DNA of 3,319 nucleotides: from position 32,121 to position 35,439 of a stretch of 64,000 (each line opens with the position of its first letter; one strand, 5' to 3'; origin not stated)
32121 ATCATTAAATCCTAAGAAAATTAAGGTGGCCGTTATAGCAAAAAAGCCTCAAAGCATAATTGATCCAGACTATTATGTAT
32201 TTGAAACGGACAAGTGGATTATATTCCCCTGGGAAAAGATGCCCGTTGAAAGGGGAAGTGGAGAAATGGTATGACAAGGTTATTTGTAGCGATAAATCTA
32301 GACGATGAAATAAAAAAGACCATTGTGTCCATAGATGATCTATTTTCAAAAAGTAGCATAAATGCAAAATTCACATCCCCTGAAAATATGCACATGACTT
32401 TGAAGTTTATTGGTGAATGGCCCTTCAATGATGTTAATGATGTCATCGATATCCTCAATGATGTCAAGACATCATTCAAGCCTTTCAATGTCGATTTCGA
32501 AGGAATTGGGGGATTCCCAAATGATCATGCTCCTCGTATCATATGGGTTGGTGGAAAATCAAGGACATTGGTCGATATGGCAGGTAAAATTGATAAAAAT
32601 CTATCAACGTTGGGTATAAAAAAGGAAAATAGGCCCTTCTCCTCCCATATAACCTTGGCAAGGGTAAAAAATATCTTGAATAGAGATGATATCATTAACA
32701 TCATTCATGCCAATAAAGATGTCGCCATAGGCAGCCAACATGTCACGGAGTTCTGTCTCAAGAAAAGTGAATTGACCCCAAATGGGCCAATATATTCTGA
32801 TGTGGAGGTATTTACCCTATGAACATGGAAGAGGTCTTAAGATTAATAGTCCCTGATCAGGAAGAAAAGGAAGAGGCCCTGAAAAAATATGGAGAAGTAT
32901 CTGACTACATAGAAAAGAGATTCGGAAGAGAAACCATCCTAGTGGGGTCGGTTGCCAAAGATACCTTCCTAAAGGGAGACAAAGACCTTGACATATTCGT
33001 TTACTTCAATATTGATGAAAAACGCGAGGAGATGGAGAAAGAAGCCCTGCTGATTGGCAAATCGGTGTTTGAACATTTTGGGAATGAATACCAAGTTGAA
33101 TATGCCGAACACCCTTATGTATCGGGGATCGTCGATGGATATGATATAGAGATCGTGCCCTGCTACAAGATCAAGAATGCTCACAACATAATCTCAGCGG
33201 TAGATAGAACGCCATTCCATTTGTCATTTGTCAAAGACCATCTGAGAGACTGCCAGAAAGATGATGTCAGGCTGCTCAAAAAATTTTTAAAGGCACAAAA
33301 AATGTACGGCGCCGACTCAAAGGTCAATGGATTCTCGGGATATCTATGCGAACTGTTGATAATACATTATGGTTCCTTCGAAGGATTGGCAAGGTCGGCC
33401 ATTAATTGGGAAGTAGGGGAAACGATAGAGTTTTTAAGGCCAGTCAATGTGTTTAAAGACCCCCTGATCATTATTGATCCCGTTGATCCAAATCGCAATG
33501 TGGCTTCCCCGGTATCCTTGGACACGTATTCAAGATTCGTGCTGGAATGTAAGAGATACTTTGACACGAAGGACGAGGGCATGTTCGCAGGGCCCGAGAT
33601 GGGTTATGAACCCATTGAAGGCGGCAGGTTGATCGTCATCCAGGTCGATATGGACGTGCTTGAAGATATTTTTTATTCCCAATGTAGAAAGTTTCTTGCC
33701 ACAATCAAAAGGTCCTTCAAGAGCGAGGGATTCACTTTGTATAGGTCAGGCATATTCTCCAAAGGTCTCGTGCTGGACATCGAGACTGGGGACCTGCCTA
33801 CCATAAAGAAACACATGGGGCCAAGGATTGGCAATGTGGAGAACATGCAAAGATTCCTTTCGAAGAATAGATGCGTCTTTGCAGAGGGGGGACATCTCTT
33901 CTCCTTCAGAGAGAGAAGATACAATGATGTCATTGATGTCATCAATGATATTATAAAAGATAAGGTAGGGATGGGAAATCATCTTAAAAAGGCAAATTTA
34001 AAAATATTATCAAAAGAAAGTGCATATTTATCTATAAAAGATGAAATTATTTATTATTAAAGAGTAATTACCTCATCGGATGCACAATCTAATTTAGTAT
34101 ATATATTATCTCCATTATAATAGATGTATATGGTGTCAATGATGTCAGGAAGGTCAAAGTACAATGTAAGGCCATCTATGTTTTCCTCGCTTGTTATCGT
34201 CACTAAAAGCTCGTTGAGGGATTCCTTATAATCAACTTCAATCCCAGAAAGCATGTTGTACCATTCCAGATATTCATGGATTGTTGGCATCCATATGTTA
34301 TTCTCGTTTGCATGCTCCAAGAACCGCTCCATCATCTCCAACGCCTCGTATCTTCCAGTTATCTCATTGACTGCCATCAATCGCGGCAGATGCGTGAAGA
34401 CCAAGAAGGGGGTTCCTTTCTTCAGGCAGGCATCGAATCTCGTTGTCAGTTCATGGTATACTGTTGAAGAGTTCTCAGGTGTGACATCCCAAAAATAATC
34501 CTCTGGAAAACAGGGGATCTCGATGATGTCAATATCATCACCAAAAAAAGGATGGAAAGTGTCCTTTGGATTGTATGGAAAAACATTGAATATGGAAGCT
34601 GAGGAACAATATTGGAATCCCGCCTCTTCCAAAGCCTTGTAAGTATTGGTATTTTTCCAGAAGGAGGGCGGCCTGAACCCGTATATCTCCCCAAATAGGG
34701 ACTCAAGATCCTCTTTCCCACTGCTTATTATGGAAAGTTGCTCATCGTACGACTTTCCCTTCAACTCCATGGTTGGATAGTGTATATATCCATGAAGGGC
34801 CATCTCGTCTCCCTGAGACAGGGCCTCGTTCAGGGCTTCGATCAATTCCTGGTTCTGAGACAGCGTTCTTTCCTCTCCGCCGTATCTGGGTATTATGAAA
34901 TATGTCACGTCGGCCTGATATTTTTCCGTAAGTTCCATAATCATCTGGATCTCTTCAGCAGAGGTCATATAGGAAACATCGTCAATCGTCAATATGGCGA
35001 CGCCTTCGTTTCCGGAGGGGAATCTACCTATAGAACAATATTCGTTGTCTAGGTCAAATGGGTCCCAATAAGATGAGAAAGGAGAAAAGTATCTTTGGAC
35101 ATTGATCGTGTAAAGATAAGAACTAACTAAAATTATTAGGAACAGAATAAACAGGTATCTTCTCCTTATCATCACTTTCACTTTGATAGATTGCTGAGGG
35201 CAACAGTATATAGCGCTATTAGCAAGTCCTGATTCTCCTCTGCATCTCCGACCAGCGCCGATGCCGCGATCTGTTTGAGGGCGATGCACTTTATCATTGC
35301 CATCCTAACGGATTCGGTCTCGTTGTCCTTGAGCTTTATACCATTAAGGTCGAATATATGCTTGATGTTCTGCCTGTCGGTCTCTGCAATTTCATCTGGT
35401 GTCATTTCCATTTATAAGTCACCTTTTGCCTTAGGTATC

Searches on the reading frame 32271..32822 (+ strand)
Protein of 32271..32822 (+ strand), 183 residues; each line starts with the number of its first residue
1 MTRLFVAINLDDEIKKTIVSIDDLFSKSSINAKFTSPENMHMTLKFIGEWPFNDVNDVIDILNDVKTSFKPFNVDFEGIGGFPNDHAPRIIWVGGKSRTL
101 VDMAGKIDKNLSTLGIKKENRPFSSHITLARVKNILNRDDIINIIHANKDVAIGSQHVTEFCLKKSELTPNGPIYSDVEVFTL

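Call 11: search_protein_families(library=pfam, proteins=[window:32271-32822:+], max_evalue=0.01)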
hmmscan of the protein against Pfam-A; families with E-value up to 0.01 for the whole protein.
window:32271-32822:+ (183 aa): 3 families
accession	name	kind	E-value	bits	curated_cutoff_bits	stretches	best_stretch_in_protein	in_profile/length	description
PF02834.22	LigT_PEase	-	3.7e-28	98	23.3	2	11-92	4-87/87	LigT like Phosphoesterase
PF10469.15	AKAP7_NLS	-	2.7e-10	40.9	24.4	1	13-169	20-193/208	AKAP7 2'5' RNA ligase-like domain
PF13563.12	2_5_RNA_ligase2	-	1e-06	29.3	27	1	38-145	24-129/152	2'-5' RNA ligase superfamily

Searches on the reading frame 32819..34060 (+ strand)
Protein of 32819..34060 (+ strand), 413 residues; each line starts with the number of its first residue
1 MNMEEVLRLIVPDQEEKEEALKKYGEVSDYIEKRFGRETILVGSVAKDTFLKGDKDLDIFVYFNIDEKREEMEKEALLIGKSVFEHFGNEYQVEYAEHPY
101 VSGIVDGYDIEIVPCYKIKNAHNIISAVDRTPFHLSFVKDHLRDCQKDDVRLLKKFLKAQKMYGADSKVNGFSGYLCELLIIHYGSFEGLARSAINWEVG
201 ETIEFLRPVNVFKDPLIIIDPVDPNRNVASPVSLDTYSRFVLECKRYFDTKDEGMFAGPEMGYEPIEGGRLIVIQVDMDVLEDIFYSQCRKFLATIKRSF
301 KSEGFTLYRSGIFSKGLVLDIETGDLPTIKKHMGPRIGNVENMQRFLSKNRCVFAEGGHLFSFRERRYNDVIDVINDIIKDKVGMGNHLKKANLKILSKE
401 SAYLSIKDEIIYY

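Call 11: search_protein_families(library=pfam, proteins=[window:32819-34060:+], max_evalue=0.01)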
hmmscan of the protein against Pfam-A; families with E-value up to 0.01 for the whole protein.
window:32819-34060:+ (413 aa): 5 families
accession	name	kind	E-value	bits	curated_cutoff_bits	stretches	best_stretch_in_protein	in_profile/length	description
PF09249.16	tRNA_NucTransf2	-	1.8e-37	128.5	27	1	148-256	1-112/113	tRNA nucleotidyltransferase, second domain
PF21133.2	CAA_C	-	2.2e-20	73.2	22.2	1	278-392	13-134/144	CCA-adding enzyme, C-terminal domain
PF01909.29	NTP_transf_2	-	2.8e-12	47.3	21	1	28-134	5-93/93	Nucleotidyltransferase domain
PF18144.7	SMODS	-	1.9e-05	25.4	26.5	1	5-120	9-135/164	Second Messenger Oligonucleotide or Dinucleotide Synthetase domain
PF07528.20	DZF_N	-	0.0069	16.9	27.1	0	37-64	89-116/210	DZF N-terminal domain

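Call 31: search_solved_structures(query=window:32819-34057:+, show_alignments=2)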
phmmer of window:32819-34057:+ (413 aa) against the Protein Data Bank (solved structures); distinct sequences matched with E-value up to 0.001: 7.
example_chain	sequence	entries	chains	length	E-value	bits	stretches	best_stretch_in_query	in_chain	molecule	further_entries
1r89_A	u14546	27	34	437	1.9e-67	231.1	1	3-369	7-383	tRNA nucleotidyltransferase | CCA-adding enzyme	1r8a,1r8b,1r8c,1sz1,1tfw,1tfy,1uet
3ovs_A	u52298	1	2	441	2e-67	231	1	3-369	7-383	CCA-Adding Enzyme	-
3ouy_A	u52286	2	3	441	2e-67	231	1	3-369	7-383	CCA-Adding Enzyme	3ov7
3ovb_A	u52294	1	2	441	2e-67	231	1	3-369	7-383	CCA-Adding Enzyme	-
2zh7_A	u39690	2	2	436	2e-67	231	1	3-369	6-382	CCA-adding enzyme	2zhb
3ova_A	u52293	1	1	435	2e-67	231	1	3-369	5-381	CCA-adding enzyme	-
4x4n_A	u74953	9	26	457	2.2e-67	230.9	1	3-369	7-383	CCA-adding enzyme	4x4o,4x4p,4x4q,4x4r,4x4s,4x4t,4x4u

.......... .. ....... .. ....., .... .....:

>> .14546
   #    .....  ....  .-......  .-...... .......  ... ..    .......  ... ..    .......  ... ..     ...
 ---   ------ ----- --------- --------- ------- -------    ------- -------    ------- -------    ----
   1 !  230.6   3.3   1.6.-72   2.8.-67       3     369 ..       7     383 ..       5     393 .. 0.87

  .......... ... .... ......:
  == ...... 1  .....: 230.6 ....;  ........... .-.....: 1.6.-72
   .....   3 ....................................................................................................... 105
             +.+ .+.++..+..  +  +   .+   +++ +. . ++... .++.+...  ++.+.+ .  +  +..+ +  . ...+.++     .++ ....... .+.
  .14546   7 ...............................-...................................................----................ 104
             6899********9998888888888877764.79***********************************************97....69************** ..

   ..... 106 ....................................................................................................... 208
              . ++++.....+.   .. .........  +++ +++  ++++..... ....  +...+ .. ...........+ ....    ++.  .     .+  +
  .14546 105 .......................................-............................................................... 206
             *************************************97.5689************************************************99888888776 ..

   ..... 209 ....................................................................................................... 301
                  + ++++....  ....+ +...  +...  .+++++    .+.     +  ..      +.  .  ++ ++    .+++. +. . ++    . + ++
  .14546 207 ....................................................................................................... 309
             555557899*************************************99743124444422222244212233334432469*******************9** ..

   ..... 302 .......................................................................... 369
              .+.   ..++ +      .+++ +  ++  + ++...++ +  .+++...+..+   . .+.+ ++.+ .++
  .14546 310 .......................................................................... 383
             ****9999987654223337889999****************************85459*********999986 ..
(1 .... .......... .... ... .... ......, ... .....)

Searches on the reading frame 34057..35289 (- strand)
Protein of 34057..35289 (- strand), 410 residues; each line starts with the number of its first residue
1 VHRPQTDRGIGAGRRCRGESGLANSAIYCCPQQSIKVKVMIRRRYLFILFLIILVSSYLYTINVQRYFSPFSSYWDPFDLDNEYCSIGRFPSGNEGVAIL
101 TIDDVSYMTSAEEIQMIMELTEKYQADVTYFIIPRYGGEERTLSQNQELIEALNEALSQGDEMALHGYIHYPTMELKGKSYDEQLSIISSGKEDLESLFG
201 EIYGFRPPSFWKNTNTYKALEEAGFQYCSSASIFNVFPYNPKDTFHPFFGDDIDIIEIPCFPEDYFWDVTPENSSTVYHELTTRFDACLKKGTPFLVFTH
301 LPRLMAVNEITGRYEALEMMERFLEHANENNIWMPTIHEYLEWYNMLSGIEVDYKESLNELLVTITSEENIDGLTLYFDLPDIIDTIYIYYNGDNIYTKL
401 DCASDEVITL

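Call 11: search_protein_families(library=pfam, proteins=[window:34057-35289:-], max_evalue=0.01)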
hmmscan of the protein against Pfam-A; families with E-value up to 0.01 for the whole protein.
window:34057-35289:- (410 aa): 3 families
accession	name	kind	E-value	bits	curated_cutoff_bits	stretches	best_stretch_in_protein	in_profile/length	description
PF10096.14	DUF2334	-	2.1e-22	80.1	26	1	98-302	2-189/203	Uncharacterized protein conserved in bacteria (DUF2334)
PF01522.26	Polysacc_deac_1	-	5.2e-08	33.3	23.1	1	94-227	5-123/124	Polysaccharide deacetylase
PF09960.14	DUF2194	-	0.0039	16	30.4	1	117-175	291-353/582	Uncharacterised protein conserved in bacteria (DUF2194)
